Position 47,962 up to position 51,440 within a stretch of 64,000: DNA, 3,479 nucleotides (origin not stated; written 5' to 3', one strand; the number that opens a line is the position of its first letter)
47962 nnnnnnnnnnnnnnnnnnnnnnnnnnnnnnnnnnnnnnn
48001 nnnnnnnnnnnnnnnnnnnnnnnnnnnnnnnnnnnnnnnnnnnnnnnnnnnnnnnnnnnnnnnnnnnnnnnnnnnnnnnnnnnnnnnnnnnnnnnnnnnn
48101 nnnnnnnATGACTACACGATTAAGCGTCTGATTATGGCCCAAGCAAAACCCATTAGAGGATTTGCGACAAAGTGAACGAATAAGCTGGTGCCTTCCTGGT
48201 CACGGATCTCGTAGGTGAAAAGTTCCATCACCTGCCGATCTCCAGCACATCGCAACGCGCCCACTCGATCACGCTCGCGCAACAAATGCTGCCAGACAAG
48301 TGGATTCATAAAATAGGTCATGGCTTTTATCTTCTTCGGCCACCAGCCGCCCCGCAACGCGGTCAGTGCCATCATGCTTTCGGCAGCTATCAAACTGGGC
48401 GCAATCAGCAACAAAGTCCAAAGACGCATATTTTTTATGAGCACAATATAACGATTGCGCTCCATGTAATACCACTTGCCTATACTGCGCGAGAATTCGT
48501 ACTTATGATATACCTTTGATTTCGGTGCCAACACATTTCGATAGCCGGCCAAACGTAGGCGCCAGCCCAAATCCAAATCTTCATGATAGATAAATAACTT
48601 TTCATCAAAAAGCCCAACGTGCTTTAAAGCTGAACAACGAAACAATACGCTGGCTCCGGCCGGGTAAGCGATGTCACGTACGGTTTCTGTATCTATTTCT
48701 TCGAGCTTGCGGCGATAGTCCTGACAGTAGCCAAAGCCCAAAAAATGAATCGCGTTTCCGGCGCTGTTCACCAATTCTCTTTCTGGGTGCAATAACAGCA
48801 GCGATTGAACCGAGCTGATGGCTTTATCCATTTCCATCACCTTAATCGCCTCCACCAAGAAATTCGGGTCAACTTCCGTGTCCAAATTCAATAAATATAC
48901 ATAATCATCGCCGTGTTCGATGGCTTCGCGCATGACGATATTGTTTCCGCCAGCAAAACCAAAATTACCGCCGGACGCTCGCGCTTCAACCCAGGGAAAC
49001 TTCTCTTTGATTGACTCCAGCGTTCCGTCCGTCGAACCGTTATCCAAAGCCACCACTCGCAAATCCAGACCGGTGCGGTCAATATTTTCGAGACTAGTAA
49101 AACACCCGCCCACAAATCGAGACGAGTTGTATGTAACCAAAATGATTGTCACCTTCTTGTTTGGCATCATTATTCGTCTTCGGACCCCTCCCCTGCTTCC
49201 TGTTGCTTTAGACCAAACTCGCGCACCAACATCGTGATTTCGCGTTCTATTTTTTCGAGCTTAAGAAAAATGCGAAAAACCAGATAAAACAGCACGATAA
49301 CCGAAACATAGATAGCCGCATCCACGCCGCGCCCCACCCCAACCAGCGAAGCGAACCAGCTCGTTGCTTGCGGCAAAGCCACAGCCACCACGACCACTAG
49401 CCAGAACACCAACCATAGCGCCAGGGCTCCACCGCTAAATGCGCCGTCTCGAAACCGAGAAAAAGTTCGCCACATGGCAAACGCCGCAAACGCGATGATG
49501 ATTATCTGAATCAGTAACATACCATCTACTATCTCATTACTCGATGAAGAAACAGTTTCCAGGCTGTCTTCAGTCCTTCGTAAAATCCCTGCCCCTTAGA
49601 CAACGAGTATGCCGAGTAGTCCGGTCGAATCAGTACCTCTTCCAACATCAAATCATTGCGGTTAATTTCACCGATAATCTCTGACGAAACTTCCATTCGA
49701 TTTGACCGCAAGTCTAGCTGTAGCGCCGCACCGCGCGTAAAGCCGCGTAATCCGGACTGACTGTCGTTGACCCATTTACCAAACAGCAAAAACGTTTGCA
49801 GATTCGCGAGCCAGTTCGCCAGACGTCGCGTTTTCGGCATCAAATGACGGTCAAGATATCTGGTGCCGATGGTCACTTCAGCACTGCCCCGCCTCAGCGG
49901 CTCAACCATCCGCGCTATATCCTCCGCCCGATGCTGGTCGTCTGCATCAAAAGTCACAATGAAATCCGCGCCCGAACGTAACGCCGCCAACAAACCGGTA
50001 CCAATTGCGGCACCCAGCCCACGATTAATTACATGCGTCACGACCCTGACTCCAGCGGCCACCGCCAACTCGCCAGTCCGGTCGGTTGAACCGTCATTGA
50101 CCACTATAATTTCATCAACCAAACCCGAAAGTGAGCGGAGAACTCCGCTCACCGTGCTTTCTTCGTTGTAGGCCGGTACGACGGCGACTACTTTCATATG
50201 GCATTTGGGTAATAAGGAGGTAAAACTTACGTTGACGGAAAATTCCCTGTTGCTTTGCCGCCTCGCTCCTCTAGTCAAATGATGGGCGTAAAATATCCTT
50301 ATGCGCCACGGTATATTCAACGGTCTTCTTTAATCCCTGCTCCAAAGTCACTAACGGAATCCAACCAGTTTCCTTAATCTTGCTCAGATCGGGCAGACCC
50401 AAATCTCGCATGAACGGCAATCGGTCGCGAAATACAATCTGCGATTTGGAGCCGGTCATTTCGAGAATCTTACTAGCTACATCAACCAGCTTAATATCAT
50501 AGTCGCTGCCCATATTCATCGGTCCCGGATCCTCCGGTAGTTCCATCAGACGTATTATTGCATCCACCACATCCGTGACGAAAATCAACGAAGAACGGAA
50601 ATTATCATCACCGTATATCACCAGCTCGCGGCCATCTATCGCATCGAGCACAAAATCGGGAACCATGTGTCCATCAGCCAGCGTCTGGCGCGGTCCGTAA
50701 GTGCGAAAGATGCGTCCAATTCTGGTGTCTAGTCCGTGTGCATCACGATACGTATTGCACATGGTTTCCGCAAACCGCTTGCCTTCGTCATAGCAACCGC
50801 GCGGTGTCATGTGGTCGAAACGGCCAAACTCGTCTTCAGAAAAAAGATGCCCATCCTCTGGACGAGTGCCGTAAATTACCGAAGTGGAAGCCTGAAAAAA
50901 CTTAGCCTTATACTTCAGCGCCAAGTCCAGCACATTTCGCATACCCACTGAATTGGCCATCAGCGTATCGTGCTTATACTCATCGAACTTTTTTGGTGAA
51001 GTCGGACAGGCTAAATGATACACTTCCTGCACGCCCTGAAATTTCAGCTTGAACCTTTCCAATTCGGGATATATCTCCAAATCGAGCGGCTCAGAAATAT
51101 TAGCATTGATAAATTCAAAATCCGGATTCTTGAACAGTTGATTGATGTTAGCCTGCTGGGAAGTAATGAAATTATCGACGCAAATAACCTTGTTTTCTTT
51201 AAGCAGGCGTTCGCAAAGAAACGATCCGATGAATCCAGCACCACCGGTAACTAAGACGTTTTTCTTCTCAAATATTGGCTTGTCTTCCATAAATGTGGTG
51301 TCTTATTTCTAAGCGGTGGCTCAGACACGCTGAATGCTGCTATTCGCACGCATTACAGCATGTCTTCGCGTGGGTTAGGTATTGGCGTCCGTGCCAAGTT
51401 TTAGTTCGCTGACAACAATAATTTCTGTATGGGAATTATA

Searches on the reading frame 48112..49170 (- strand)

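Call 48: search_protein_families(library=pfam, proteins=[window:48112-49170:-], max_evalue=0.001)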
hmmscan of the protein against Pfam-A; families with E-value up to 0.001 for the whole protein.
window:48112-49170:- (352 aa): 4 families
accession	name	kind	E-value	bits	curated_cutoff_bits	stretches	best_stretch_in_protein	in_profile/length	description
PF00535.33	Glycos_transf_2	-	9.3e-14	52.1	23.3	1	8-123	1-114/168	Glycosyl transferase family 2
PF13641.12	Glyco_tranf_2_3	-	4.3e-12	47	27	1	7-223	3-212/230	Glycosyltransferase like family 2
PF13632.12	Glyco_trans_2_3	-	3.3e-10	40.5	27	1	90-272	1-175/198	Glycosyl transferase family group 2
PF10111.15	Glyco_tranf_2_2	-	0.00041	20.4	27.3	1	37-216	30-209/276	Glycosyltransferase like family 2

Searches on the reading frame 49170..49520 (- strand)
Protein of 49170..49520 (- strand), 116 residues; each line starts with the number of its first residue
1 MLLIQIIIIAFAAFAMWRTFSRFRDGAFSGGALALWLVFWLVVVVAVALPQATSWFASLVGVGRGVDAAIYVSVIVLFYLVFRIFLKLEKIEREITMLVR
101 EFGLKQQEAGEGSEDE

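Call 60: search_protein_families(library=pfam, proteins=[window:49170-49520:-], max_evalue=0.001)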
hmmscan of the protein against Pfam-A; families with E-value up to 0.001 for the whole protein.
window:49170-49520:- (116 aa): 1 family
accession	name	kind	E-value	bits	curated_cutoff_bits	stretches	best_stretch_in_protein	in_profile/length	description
PF10066.14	DUF2304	-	6.7e-24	84.6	25.5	1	4-107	2-105/106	Uncharacterized conserved protein (DUF2304)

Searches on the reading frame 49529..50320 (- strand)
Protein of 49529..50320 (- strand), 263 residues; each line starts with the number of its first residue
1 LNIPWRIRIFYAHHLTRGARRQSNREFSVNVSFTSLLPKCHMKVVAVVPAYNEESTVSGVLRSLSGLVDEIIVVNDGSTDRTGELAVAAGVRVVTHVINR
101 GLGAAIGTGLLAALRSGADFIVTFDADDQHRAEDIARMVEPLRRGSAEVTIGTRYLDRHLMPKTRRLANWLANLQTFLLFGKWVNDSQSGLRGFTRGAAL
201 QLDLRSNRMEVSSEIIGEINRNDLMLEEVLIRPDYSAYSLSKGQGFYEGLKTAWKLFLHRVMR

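Call 60: search_protein_families(library=pfam, proteins=[window:49529-50320:-], max_evalue=0.001)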
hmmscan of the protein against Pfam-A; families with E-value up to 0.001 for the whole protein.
window:49529-50320:- (263 aa): 1 family
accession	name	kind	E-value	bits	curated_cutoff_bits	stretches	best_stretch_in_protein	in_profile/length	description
PF00535.33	Glycos_transf_2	-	4.4e-25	89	23.3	1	47-164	3-125/168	Glycosyl transferase family 2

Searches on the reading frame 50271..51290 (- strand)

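Call 48: search_protein_families(library=pfam, proteins=[window:50271-51290:-], max_evalue=0.001)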
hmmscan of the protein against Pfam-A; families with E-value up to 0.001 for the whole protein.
window:50271-51290:- (339 aa): 6 families
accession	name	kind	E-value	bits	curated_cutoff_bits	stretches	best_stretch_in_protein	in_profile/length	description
PF01370.27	Epimerase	-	9.1e-43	146.8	20.9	1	12-261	1-240/240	NAD dependent epimerase/dehydratase family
PF16363.11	GDP_Man_Dehyd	-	1.1e-36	127.5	27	1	13-323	1-332/332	GDP-mannose 4,6 dehydratase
PF07993.18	NAD_binding_4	-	2.8e-13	50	20.1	1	14-244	1-257/258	Male sterility protein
PF01073.25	3Beta_HSD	-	2.3e-11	43.7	22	1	13-247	1-227/280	3-beta hydroxysteroid dehydrogenase/isomerase family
PF02719.21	Polysacc_synt_2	-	1.6e-06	27.9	20.2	1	12-131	1-122/293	Polysaccharide biosynthesis protein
PF04321.23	RmlD_sub_bind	-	8.4e-06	25.5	27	1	11-185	2-143/287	RmlD substrate binding domain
